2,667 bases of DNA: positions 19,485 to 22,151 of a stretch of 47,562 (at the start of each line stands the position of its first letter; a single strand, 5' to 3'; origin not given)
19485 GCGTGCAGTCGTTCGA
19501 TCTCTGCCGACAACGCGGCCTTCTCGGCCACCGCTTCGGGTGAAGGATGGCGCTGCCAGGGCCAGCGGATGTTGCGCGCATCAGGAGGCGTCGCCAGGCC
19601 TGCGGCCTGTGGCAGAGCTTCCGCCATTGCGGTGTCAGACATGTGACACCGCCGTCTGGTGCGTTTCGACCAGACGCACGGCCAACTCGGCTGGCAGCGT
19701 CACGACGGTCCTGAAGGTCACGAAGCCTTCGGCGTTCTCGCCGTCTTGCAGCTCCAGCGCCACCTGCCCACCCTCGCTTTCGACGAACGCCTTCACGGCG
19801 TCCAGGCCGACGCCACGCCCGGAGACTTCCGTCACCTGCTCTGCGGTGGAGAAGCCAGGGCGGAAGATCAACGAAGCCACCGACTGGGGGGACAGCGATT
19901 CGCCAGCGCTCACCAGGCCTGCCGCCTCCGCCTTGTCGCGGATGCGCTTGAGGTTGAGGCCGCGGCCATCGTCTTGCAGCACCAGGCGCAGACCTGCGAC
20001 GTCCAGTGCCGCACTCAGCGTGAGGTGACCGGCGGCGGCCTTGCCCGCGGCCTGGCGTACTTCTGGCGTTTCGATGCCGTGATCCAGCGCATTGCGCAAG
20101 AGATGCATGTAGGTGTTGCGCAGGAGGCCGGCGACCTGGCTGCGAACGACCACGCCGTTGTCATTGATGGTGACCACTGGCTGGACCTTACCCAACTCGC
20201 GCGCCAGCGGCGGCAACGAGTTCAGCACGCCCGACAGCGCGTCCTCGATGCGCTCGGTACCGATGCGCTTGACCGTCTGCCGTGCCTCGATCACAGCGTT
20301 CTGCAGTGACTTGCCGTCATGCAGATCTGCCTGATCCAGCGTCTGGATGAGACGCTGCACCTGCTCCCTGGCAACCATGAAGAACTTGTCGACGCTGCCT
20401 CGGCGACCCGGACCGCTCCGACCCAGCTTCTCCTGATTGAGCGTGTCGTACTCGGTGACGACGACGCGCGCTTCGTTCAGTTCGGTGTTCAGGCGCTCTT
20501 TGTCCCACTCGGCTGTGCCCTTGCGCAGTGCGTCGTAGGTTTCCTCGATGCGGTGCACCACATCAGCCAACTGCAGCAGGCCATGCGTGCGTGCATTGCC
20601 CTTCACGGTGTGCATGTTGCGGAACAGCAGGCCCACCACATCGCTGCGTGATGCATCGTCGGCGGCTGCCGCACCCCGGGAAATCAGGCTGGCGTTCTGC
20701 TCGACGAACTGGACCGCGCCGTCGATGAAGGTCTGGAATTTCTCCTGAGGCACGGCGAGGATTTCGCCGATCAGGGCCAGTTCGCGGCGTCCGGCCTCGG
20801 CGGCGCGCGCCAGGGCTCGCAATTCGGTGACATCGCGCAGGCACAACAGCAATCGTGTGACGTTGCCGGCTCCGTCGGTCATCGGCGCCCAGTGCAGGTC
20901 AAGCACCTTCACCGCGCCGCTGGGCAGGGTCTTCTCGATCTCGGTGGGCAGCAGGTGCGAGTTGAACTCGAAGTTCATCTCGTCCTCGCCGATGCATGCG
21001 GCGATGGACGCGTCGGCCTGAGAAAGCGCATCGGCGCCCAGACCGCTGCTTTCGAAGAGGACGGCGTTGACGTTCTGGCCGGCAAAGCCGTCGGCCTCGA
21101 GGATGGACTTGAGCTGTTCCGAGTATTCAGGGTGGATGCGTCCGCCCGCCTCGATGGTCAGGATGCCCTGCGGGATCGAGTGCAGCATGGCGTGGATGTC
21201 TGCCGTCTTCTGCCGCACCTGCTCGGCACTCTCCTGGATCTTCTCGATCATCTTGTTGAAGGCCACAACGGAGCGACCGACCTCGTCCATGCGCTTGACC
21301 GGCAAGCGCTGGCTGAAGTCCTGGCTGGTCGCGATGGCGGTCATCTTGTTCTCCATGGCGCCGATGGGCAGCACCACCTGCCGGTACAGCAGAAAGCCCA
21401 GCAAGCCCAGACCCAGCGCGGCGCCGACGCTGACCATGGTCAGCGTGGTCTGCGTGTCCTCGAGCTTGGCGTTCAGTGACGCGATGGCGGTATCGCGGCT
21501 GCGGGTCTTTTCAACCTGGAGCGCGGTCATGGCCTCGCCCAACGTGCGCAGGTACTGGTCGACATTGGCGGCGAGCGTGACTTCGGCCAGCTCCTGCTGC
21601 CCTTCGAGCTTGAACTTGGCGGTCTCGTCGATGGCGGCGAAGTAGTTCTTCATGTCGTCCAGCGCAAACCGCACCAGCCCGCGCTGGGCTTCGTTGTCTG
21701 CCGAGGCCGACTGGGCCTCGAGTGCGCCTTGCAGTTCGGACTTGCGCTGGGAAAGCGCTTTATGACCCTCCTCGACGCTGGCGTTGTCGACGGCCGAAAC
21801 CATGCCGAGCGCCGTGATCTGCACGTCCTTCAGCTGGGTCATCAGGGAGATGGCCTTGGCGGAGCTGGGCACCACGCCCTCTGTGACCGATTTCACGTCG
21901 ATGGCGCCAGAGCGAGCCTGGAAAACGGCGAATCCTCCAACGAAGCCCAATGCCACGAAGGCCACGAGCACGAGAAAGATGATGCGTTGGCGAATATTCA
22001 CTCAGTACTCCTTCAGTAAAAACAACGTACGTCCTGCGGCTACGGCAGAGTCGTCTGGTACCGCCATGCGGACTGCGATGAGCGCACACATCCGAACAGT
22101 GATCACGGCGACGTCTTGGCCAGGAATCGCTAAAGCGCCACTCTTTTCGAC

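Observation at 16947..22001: CheW-less chemotaxis-like phosphorelay operon with a receptor-kinase fusion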

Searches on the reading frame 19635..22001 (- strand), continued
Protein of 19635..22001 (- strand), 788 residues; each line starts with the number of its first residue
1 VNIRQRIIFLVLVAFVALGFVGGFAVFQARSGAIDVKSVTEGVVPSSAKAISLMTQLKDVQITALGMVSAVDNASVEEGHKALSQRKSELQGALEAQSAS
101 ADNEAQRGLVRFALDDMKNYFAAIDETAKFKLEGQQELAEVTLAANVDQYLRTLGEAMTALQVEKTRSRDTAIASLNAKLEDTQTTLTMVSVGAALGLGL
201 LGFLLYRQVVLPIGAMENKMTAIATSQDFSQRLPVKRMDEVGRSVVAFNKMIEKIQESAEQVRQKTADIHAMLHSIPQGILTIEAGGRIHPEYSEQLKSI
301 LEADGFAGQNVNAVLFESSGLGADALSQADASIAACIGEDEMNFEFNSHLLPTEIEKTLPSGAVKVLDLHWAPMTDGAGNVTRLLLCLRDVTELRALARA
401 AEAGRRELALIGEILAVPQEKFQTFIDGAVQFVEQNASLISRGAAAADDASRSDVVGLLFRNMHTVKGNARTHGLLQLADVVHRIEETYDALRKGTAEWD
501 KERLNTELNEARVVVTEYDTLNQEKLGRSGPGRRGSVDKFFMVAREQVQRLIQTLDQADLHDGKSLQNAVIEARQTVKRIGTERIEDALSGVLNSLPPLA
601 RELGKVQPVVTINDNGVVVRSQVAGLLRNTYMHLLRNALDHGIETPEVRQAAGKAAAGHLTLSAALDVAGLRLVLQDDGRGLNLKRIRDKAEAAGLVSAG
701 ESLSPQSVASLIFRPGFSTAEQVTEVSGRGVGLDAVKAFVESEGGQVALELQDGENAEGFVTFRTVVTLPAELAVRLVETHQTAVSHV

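Call 13: search_dna_similar(query=window:19635-22001:-, collection=plasmids, mode=protein, max_evalue=1e-50, max_rows=25)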
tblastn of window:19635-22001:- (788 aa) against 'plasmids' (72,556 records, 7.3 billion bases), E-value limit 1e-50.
Records with a match: 12; places in all: 12; records where one place covers at least 80% of the query: 12.
Best place of each record, by identity: <60% 12.
By first word of the organism name: Burkholderia 7; Caballeronia 2; Ralstonia 2; Ideonella 1.
By predicted mobility (MOB-suite, as given by PLSDB): non-mobilizable 9; mobilizable 2; conjugative 1.
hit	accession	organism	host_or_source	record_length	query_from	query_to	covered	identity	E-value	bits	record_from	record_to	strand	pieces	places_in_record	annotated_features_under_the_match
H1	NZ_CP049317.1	Caballeronia sp. SBC2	whole organism,soil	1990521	1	775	98%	48.1%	0e+0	646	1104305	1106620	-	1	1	none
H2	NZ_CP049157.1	Caballeronia sp. SBC1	whole organism,soil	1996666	1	775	98%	48.1%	0e+0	646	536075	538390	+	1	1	none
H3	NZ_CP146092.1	Ralstonia sp. RRA.1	-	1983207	1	775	98%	47.2%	0e+0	634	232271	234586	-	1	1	none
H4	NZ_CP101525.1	Burkholderia arboris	mixed culture,soil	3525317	1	774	98%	46.3%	0e+0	630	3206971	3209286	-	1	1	none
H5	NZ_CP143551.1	Burkholderia multivorans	Homo sapiens,bronchoalveolar lavage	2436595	1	774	98%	46.2%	0e+0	622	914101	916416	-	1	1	none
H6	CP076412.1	Ralstonia wenshanensis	soil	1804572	1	775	98%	46.1%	0e+0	608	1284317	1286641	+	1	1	HAMP domain-containing protein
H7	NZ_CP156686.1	Burkholderia stagnalis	Bacterial cells,soils collected in ...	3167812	1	775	98%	46.0%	0e+0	635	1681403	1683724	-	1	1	none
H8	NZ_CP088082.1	Ideonella dechloratans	Cell culture,Activated sludge, ...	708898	1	774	98%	45.9%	6e-172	556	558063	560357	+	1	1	Hpt domain-containing protein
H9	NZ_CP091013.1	Burkholderia cenocepacia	-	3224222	1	774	98%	45.6%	0e+0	620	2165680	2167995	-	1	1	none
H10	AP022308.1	Burkholderia sp. SFA1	-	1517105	1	774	98%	43.9%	3e-175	566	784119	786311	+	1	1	hypothetical protein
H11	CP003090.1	Burkholderia sp. YI23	-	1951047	1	775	98%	43.8%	6e-174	562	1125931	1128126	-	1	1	cheA: CheA signal transduction histidine kinase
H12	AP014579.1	Burkholderia sp. RPE67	Riptortus pedestris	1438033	1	765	97%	43.9%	7e-173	559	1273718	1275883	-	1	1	cheA: CheA signal transduction histidine kinase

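Call 14: get_annotated_region(hit=H6, flank=7000)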
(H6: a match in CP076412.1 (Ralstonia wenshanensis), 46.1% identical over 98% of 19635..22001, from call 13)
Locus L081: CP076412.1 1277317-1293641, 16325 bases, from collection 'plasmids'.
description: Ralstonia wenshanensis strain 56D2 plasmid p56D2, complete sequence
organism: Ralstonia wenshanensis (NCBI taxid 2842456)
taxonomy: Bacteria; Pseudomonadota; Betaproteobacteria; Burkholderiales; Burkholderiaceae; Ralstonia; Ralstonia wenshanensis
host: -; source: soil; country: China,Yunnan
typing (MOB-suite, as given by PLSDB): non-mobilizable
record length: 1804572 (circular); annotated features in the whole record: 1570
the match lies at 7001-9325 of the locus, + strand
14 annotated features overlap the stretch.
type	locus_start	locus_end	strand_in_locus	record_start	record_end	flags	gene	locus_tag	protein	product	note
CDS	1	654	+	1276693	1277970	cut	-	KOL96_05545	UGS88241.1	phosphatidylserine decarboxylase family protein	-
CDS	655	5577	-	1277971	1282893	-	-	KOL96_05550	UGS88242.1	NAD-glutamate dehydrogenase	-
CDS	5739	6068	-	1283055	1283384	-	-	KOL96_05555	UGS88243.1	DUF2322 family protein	-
CDS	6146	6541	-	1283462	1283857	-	-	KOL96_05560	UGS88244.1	DUF1801 domain-containing protein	-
CDS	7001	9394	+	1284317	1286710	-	-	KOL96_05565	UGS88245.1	HAMP domain-containing protein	-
CDS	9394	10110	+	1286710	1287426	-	-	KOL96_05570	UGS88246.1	chemotaxis protein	-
CDS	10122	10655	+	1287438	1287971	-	-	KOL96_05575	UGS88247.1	hypothetical protein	-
CDS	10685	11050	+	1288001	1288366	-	-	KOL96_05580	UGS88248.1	response regulator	-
CDS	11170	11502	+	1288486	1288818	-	-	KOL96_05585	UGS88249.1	hypothetical protein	-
CDS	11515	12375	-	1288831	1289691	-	-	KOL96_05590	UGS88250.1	class I SAM-dependent methyltransferase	-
CDS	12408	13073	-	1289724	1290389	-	-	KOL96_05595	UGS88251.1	glutathione S-transferase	-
CDS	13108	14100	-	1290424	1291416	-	-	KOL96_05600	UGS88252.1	DJ-1/PfpI family protein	-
CDS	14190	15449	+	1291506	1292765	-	-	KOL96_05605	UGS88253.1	MFS transporter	-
CDS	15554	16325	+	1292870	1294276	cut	-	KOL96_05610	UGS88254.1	phosphoesterase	-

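Call 15: get_annotated_region(hit=H11, flank=7000)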
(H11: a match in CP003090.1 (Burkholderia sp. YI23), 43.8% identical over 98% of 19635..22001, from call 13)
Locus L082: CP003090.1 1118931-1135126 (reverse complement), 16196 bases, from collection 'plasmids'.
description: Burkholderia sp. YI23 plasmid byi_1p, complete sequence
organism: Burkholderia sp. YI23 (NCBI taxid 1097668)
taxonomy: Bacteria; Pseudomonadota; Betaproteobacteria; Burkholderiales; Burkholderiaceae; Burkholderia; Burkholderia sp. YI23
host: -; source: -; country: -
typing (MOB-suite, as given by PLSDB): conjugative; relaxase MOBF,MOBP; mating-pair formation MPF_T
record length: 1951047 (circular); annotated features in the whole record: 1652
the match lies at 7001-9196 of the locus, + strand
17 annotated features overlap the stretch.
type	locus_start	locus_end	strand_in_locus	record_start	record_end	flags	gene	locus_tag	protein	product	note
CDS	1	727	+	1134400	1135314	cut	lysR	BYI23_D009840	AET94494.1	LysR family transcriptional regulator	-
CDS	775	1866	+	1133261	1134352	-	-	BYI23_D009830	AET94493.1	2-nitropropane dioxygenase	-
CDS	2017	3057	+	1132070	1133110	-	-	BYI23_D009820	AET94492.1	Alcohol dehydrogenase GroES domain protein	-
CDS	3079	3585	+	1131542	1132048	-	-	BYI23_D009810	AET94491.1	hypothetical protein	-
CDS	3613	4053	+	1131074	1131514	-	uspA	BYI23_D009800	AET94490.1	UspA domain-containing protein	-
CDS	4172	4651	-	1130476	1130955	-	uspA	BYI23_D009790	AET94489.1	UspA domain-containing protein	-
CDS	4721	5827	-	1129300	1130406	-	-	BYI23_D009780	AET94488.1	PAS/PAC sensor signal transduction histidine kinase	-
CDS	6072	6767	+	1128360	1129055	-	-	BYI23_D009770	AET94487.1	putative signal transduction protein with CBS domains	-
CDS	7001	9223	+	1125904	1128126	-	cheA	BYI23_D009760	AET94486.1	CheA signal transduction histidine kinase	-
CDS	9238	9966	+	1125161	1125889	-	-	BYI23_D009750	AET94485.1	methyl-accepting chemotaxis sensory transducer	-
CDS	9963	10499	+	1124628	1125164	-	-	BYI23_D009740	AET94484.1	hypothetical protein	-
CDS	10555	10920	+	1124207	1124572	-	-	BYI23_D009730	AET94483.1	response regulator receiver protein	-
CDS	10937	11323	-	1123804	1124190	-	-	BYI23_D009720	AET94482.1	hypothetical protein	-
CDS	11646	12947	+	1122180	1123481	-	-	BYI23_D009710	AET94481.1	protocatechuate 4,5-dioxygenase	-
CDS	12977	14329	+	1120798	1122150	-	-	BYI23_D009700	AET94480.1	major facilitator superfamily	-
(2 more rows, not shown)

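Call 20: search_solved_structures(query=A1, max_evalue=0.01, show_alignments=2)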
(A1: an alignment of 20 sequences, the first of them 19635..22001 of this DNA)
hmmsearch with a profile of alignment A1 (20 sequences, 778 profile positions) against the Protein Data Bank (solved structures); distinct sequences matched with E-value up to 0.01: 18.
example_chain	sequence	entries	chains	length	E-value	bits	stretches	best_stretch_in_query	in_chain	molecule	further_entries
6s1k_A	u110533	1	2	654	3.3e-50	174.3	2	560-755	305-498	Chemotaxis protein CheA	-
8c5v_A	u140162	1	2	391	6.8e-42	146.8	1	560-755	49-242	Chemotaxis protein CheA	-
4xiv_A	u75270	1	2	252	4.3e-41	144.1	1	542-756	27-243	Chemotaxis protein CheA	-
1b3q_A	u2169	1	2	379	2e-40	141.9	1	542-773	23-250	PROTEIN (CHEMOTAXIS PROTEIN CHEA)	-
3ja6_C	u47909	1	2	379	2.2e-40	141.8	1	542-774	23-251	Chemotaxis protein CheA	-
1i5d_A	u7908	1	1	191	6.3e-40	140.3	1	591-756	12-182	CHEMOTAXIS PROTEIN CHEA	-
1i58_A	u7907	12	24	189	6.4e-40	140.2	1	591-756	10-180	CHEMOTAXIS PROTEIN CHEA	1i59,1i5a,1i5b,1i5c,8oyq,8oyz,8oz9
6mi6_A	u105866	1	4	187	6.9e-40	140.1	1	591-756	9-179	Chemotaxis protein CheA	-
2ch4_A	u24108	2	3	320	7.9e-40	139.9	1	591-774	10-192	CHEMOTAXIS PROTEIN CHEA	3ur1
4jpb_A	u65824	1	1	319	1.5e-37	132.4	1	591-774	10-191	Chemotaxis protein CheA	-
6ff6_A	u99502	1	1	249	1.7e-15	59.5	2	419-518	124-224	BRIC1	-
8c5v_C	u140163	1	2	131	2e-08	36.1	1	422-519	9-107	Chemotaxis protein CheA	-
1i5n_A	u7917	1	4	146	3.4e-08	35.3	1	422-518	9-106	CHEMOTAXIS PROTEIN CHEA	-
1tqg_A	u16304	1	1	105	4.9e-08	34.8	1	422-506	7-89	Chemotaxis protein cheA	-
2ld6_A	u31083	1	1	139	6e-08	34.5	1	420-510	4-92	Chemotaxis protein CheA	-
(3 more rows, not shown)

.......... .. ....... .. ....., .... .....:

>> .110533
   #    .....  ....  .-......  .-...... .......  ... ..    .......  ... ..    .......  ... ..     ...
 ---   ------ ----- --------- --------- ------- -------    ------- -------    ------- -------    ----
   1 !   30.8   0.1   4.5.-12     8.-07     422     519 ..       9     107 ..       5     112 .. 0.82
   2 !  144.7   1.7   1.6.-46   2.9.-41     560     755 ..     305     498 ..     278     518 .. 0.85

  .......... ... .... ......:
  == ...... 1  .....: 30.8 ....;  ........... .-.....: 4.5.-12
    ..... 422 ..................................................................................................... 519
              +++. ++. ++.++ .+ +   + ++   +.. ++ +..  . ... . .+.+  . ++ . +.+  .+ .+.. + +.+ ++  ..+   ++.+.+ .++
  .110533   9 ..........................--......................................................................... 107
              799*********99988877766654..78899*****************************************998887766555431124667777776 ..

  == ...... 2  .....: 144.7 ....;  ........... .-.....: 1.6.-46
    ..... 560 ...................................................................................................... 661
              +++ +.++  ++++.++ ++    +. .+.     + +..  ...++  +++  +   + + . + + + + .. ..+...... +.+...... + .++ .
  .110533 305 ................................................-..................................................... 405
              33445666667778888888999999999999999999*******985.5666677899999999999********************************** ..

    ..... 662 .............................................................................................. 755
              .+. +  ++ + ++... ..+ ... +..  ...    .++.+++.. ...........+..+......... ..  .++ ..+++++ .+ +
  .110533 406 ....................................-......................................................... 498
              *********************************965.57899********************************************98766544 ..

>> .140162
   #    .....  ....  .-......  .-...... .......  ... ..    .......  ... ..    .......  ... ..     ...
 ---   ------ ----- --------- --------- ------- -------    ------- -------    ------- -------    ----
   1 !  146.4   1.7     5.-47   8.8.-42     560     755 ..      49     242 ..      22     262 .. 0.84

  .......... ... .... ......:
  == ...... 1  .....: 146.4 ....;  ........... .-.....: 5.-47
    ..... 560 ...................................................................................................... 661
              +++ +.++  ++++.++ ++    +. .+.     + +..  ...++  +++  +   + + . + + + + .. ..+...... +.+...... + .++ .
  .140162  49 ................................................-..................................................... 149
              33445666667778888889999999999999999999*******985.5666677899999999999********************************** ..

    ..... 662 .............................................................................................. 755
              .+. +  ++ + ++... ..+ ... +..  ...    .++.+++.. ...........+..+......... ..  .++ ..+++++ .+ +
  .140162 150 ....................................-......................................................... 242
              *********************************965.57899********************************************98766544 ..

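Call 82: find_encoding_contigs(protein=P0041, flank=8000, max_places=2)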
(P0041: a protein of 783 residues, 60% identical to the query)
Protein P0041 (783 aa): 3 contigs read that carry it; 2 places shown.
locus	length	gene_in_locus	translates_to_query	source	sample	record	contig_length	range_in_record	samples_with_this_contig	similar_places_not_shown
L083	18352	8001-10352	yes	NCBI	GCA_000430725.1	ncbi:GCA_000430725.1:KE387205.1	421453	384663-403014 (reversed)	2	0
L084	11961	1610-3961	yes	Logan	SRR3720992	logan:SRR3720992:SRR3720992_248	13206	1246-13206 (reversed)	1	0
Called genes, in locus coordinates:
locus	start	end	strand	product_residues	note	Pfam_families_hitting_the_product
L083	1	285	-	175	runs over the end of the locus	-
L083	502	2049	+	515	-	PF00672:HAMP (weak), PF00015:MCPsignal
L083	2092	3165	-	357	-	PF08240:ADH_N, PF01262:AlaDh_PNT_C (weak), PF02826:2-Hacid_dh_C (faint), PF00107:ADH_zinc_N, PF13602:ADH_zinc_N_2 (weak)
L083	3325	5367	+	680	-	PF13449:Phytase-like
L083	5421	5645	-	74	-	-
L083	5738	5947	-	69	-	-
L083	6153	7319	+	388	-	PF03009:GDPD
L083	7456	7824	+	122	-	PF07238:PilZ (weak)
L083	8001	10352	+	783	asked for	PF00672:HAMP (weak), PF01627:Hpt (weak), PF02518:HATPase_c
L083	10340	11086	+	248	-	PF00015:MCPsignal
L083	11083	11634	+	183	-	-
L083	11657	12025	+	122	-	PF00072:Response_reg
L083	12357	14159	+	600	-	PF16655:PhoD_N, PF09423:PhoD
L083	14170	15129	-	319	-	PF00126:HTH_1, PF03466:LysR_substrate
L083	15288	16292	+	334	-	PF03480:DctP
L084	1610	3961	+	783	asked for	PF00672:HAMP (weak), PF01627:Hpt (weak), PF02518:HATPase_c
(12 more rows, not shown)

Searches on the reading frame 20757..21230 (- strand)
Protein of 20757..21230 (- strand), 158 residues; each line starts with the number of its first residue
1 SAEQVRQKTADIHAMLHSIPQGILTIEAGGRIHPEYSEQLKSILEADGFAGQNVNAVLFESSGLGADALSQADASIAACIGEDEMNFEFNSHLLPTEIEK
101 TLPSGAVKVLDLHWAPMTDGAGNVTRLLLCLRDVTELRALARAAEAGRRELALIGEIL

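Call 80: search_solved_structures(query=A9, max_evalue=10, show_alignments=1)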
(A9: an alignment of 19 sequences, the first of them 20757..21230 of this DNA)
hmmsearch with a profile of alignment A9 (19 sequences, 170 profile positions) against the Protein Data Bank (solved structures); distinct sequences matched with E-value up to 10: 3.
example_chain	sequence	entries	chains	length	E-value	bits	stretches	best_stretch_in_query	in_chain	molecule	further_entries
3mxq_A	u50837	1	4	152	0.033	17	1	32-142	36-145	Sensor protein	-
3a0r_A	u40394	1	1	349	0.1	15.4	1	117-166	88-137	Sensor protein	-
3rhe_A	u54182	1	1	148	1.3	11.9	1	45-117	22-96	NAD-dependent benzaldehyde dehydrogenase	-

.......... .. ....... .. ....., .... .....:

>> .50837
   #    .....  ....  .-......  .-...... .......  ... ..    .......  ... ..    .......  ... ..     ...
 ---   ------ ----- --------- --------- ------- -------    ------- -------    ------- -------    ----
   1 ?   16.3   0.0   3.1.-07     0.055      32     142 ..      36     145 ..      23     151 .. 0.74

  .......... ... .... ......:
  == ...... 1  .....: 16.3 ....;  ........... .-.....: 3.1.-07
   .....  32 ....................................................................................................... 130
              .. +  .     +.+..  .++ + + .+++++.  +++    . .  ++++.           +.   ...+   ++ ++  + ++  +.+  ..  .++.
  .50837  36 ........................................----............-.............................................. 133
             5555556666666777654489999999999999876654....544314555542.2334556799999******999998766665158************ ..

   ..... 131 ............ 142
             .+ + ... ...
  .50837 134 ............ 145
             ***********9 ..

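Call 81: search_protein_families(library=pfam, alignment_id=A9, max_evalue=1)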
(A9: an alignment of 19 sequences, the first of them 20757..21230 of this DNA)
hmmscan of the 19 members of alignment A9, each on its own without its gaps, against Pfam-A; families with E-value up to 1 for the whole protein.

A. member 1, window:20757-21230:- (158 aa): 4 families
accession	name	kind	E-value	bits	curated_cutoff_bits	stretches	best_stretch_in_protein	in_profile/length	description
PF08448.16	PAS_4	-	0.0026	18.4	23.1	1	98-138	69-109/110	PAS fold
PF00989.32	PAS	-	0.0041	17.5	22.6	1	97-134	81-113/113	PAS fold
PF16892.10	CHS5_N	-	0.0063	16.8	39.8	1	72-99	9-36/48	Chitin biosynthesis protein CHS5 N-terminus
PF13426.13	PAS_9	-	0.1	13.3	27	1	20-136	1-103/103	PAS domain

B. families by the number of members that match (of 19 scanned): 15 families
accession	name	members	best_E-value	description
PF00989.32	PAS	15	5.5e-05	PAS fold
PF13426.13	PAS_9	15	0.00095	PAS domain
PF08448.16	PAS_4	12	0.00014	PAS fold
PF07532.17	Big_4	3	0.074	Bacterial Ig-like domain (group 4)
PF01957.25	NfeD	3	0.089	NfeD-like C-terminal, partner-binding domain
PF00984.24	UDPG_MGDP_dh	2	0.016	UDP-glucose/GDP-mannose dehydrogenase family, central domain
PF01725.21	Ham1p_like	1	0.0029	Ham1 family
PF16892.10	CHS5_N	1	0.0063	Chitin biosynthesis protein CHS5 N-terminus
PF13291.12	ACT_4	1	0.089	ACT domain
PF05696.16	DUF826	1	0.1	Protein of unknown function (DUF826)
PF01092.24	Ribosomal_S6e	1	0.11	Ribosomal protein S6e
PF10436.14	BCDHK_Adom3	1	0.12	Mitochondrial branched-chain alpha-ketoacid dehydrogenase kinase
PF21370.4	PAS_GdpP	1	0.15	Cyclic-di-AMP phosphodiesterase GdpP-like, PAS domain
PF06587.16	DUF1137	1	0.16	Protein of unknown function (DUF1137)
PF01563.21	Alpha_E3_glycop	1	0.28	Alphavirus E3 glycoprotein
